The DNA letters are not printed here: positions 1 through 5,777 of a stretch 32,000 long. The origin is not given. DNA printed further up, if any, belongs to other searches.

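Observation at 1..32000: A 32-kb, single-strand, ~99% coding array encoding only giant anchored and secreted proteins: candidate uncharacterised surface apparatus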

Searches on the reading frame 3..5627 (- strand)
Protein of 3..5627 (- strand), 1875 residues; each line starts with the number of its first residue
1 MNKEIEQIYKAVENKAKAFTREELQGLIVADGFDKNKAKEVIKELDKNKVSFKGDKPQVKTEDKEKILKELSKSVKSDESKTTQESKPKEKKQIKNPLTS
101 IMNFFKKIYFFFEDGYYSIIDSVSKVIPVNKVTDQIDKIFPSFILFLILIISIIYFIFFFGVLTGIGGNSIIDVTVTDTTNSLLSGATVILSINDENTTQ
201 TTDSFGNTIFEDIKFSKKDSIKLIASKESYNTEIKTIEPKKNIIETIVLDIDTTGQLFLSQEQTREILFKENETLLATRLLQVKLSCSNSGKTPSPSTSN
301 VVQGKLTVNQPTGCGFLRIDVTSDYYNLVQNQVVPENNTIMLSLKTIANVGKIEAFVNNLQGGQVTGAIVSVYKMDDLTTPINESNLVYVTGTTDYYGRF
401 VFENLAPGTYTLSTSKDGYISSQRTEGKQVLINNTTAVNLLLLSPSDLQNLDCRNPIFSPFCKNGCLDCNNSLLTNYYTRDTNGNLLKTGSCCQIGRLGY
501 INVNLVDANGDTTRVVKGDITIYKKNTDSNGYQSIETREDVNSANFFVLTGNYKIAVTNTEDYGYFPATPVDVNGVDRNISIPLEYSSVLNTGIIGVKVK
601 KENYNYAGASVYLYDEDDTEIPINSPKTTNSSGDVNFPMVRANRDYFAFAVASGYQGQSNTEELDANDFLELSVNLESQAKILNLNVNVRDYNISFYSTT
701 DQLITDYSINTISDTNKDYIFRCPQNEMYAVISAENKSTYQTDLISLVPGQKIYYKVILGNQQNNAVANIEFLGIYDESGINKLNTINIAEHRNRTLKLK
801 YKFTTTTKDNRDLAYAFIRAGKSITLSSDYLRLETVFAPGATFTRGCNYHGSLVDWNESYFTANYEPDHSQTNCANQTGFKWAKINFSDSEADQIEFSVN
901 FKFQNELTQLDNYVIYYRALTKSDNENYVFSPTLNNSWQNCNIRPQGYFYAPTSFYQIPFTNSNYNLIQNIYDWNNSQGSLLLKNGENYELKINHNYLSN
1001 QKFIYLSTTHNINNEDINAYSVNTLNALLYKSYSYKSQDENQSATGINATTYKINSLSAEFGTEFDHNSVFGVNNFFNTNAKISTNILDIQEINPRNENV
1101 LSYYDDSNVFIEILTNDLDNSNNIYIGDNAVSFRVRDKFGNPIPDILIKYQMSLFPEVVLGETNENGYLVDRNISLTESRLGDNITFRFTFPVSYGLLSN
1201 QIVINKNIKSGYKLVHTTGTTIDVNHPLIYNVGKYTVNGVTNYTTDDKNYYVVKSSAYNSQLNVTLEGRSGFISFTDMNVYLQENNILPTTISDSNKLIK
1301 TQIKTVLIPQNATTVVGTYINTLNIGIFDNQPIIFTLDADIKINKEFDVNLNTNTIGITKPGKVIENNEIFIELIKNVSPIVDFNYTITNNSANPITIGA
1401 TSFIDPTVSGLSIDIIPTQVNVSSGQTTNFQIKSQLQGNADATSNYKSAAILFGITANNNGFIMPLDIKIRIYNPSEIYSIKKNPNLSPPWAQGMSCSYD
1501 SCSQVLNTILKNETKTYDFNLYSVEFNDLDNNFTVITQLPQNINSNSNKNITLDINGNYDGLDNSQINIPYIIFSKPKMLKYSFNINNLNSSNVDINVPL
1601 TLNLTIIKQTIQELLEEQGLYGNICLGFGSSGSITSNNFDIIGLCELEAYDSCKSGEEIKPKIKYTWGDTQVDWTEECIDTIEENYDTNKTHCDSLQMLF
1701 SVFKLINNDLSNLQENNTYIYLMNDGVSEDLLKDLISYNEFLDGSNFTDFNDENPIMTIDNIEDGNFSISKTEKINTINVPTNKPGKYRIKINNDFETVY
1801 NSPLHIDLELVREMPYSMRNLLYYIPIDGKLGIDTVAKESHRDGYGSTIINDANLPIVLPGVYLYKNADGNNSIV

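Call 5: search_protein_families(library=pfam, proteins=[window:3-5627:-], max_evalue=0.1)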
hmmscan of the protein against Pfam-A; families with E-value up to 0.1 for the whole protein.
window:3-5627:- (1875 aa): 9 families
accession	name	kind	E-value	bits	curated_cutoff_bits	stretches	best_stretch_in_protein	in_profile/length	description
PF13620.12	CarboxypepD_reg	-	1.9e-16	60.6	32.3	2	356-440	5-79/82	Carboxypeptidase regulatory-like domain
PF02369.22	Big_1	-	4.2e-05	24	34.9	1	171-207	20-61/93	Bacterial Ig-like domain (group 1)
PF17802.7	SpaA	-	0.0073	16.9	23.1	1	364-424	15-70/91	Prealbumin-like fold domain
PF17210.9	SdrD_B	-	0.0094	16.6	29.7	1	384-429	34-80/112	SdrD B-like domain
PF14686.12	fn3_3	-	0.011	15.9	24.4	1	384-432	22-67/75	Polysaccharide lyase family 4, domain II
PF13715.12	CarbopepD_reg_2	-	0.026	15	32.2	0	393-439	29-71/88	CarboxypepD_reg-like domain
PF23193.1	NOMO_3rd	-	0.036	14.5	27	0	376-416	46-86/120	NOMO third transthyretin-like domain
PF20990.2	DUF2207_C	-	0.037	14.2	33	0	28-162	64-188/247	Predicted membrane protein (DUF2207) C-terminal domain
PF24025.1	Ig_DR_A0283-like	-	0.075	13.8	27.1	0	356-413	12-61/102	DR_A0283-like, Ig-like domain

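Call 23: find_homologous_proteins(query=window:3-5627:-, max_evalue=0.001)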
Query window:3-5627:- (1875 aa): 17 proteins with E <= 0.001 among 8000 candidates.
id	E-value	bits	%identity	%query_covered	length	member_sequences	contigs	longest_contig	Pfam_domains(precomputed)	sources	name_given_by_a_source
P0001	0.0e+0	2628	64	99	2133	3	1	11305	PF02369.23,PF13620.13,PF22904.4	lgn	-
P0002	0.0e+0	2622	99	64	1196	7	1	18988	PF13620.13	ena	-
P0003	0.0e+0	2453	59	100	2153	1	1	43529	PF02369.23,PF13620.13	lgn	-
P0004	0.0e+0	2452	60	100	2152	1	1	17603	PF13620.13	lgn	-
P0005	0.0e+0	2147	55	100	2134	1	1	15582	PF13620.13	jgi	-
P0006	0.0e+0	2140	55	100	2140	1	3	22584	PF13620.13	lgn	-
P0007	0.0e+0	1992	52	99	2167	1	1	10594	PF13620.13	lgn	-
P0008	0.0e+0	1404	42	100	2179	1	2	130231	PF17802.8,PF13620.13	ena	-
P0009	6.5e-297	1007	36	99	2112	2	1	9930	PF13620.13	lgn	-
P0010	9.3e-215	734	33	95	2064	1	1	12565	PF13620.13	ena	-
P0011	2.2e-19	87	29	17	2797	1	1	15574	PF13715.13,PF17789.8,PF02369.23,PF24025.2,PF13620.13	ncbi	ncbi:MAG: carboxypeptidase-like regulatory domain-containing protein [Candidatus Diapherotrites arch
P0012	5.2e-17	79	26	16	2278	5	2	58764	PF11974.15,PF17802.8,PF13620.13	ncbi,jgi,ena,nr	ncbi:MAG: hypothetical protein COT90_05385 [Candidatus Diapherotrites archaeon CG10_big_fil_rev_8_21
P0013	5.2e-10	56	22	47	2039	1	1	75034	-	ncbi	-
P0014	1.4e-9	54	24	18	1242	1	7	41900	PF13715.13,PF02369.23,PF11974.15,PF24025.2,PF17802.8,PF13620.13,PF22904.4,PF17210.10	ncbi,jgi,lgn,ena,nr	ncbi:MAG TPA: carboxypeptidase regulatory-like domain-containing protein [archaeon]|nr:carboxypeptid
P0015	3.6e-6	43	31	6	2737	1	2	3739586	PF07495.20,PF14524.13,PF08308.18,PF23193.2,PF13620.13,PF20608.5,PF17210.10,PF01060.30,PF02369.23,PF11008.15,PF11974.15,PF24421.2,PF20598.5,PF09430.17,PF23623.2,PF08400.17,PF23194.2,PF07210.19,PF17802.8,PF00775.28,PF17936.8,PF13715.13,PF25020.2,PF22902.3,PF18962.8,PF14686.13,PF23196.2,PF24025.2,PF229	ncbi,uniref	ncbi:carboxypeptidase regulatory-like domain-containing protein [Pseudalkalibacillus sp. Hm43]|unire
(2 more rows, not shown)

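Call 24: find_encoding_contigs(protein=P0008, flank=10000, max_places=3)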
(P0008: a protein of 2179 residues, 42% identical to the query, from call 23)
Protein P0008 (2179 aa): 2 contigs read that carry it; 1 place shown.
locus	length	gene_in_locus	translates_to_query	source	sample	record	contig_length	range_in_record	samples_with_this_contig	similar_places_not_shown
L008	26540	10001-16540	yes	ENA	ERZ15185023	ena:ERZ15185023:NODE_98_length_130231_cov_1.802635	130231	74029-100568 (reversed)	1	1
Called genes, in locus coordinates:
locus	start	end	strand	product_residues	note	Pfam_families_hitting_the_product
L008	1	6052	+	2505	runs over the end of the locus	PF13620:CarboxypepD_reg (weak), PF17802:SpaA (faint), PF22904:NOMO1-like_2nd (faint), PF13620:CarboxypepD_reg (weak)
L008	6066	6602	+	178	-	-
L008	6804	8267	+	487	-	-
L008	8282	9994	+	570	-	-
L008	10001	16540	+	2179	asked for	PF13620:CarboxypepD_reg (weak), PF17802:SpaA (faint)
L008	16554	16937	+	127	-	-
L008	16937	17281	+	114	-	-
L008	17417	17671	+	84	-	-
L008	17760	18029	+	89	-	PF00216:Bac_DNA_binding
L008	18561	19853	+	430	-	PF13393:tRNA-synt_His, PF00587:tRNA-synt_2b (weak), PF03129:HGTP_anticodon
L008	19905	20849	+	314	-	PF02661:Fic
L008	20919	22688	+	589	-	PF01411:tRNA-synt_2c, PF07973:tRNA_SAD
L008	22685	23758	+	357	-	PF11495:TrmB_EBD_N (faint), PF13091:PLDc_2, PF00614:PLDc (faint), PF13091:PLDc_2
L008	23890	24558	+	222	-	-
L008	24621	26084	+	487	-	PF00587:tRNA-synt_2b, PF03129:HGTP_anticodon, PF09180:ProRS-C_1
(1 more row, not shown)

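Call 26: find_encoding_contigs(protein=P0013, flank=10000, max_places=2)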
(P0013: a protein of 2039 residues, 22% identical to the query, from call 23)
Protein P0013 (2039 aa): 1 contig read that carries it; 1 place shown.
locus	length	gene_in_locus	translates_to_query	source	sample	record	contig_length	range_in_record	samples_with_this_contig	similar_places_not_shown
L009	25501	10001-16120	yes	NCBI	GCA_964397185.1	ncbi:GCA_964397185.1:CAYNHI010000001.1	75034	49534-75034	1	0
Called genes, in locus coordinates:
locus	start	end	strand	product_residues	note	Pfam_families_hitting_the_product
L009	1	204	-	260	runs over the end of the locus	PF00254:FKBP_C, PF22199:FKBP26_IF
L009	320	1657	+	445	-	-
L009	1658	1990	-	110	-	PF01849:NAC, PF19026:UBA_HYPK (weak)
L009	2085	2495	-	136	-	-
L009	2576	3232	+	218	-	-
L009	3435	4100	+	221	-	PF09849:DUF2076 (weak)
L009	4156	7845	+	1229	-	PF00270:DEAD, PF04851:ResIII, PF20470:HTH_61 (faint), PF14890:Intein_splicing, PF14528:LAGLIDADG_3, PF21280:Helicase_dom4_arc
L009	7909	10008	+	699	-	-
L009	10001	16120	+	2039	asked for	-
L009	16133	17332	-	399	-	PF00931:NB-ARC (faint), PF13191:AAA_16 (weak), PF13401:AAA_22, PF00004:AAA, PF13173:AAA_14 (weak), PF22703:Cdc6_lid, PF09079:WHD_Cdc6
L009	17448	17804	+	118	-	PF04472:SepF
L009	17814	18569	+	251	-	-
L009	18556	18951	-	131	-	-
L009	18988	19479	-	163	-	-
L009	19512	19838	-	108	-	-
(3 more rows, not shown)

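Call 27: find_encoding_contigs(protein=P0003, flank=10000, max_places=2)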
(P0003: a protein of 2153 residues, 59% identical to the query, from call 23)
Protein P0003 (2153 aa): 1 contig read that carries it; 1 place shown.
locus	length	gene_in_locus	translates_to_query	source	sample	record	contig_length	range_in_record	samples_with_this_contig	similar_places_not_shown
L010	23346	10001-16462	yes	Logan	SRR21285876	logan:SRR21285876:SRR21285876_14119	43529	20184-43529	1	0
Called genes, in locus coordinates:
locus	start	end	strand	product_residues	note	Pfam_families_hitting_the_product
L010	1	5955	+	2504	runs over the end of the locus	PF13620:CarboxypepD_reg (faint), PF17802:SpaA (faint)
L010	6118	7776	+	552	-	-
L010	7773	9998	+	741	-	-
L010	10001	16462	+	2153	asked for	PF02369:Big_1 (faint), PF13620:CarboxypepD_reg (weak)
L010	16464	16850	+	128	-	-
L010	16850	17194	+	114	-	-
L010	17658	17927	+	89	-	PF00216:Bac_DNA_binding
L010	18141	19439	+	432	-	PF13393:tRNA-synt_His, PF00587:tRNA-synt_2b, PF03129:HGTP_anticodon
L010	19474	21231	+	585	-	PF01411:tRNA-synt_2c, PF07973:tRNA_SAD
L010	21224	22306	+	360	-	PF13091:PLDc_2, PF00614:PLDc (faint), PF11495:TrmB_EBD_N (weak), PF13091:PLDc_2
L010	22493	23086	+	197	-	-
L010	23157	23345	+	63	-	?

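Call 47: find_related_loci(query=A5, collection=genome_contigs, flank=10000)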
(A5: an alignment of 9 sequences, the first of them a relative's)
Query A5 (2133 aa) in genome_contigs; peptide patterns used: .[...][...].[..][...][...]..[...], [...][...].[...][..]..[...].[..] (x = any residue, [..] = any of these).
53 stretches matched a pattern; 5 encode a relative of the query (tblastn E <= 1e-3); 5 distinct loci.
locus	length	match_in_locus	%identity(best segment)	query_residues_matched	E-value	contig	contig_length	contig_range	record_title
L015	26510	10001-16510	41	2-2127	0e+0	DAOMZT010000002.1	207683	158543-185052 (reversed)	MAG TPA_asm: archaeon isolate AMR_MDS_3992 NODE_10_length_207683_cov_10.526726, whole genome shotgun sequence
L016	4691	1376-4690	61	1-1066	0e+0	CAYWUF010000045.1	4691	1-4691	MAG TPA_asm: uncultured archaeon isolate SRP192927_co2_630 genome assembly, contig: NODE_44032_length_4691_cov_9.146462,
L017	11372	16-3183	50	1054-2116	0e+0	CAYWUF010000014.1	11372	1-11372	MAG TPA_asm: uncultured archaeon isolate SRP192927_co2_630 genome assembly, contig: NODE_10739_length_11372_cov_9.432447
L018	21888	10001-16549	40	3-2129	0e+0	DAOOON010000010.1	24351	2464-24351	MAG TPA_asm: archaeon isolate AMR_MDS_2622 NODE_2498_length_24351_cov_15.091332, whole genome shotgun sequence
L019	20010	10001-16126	33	70-2125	0e+0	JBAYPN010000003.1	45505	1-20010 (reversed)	MAG: archaeon isolate SO_2016_LW2_139 scaffold01269_LW138R_2016, whole genome shotgun sequence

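Call 58: find_encoding_contigs(protein=P0012, flank=10000, max_places=1)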
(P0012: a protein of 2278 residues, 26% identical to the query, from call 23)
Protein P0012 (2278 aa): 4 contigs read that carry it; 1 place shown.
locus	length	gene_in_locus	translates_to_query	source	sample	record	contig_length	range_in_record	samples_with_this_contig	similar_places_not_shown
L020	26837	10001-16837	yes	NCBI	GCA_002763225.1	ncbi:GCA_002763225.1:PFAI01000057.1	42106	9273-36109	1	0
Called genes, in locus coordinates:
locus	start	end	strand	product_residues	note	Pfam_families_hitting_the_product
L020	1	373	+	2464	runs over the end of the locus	PF02369:Big_1 (faint), PF17210:SdrD_B (faint), PF13620:CarboxypepD_reg (weak)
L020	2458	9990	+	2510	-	PF02369:Big_1 (faint), PF17802:SpaA (faint), PF24107:DUF7382 (faint), PF13620:CarboxypepD_reg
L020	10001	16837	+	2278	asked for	PF13620:CarboxypepD_reg (faint), PF17802:SpaA (faint), PF11974:bMG3 (faint)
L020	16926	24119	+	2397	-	PF02369:Big_1 (faint), PF13620:CarboxypepD_reg (faint), PF17802:SpaA (faint)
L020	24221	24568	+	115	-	-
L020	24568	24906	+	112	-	-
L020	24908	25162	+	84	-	-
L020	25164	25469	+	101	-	-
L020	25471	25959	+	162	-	-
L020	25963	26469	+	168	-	-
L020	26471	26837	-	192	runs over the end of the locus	-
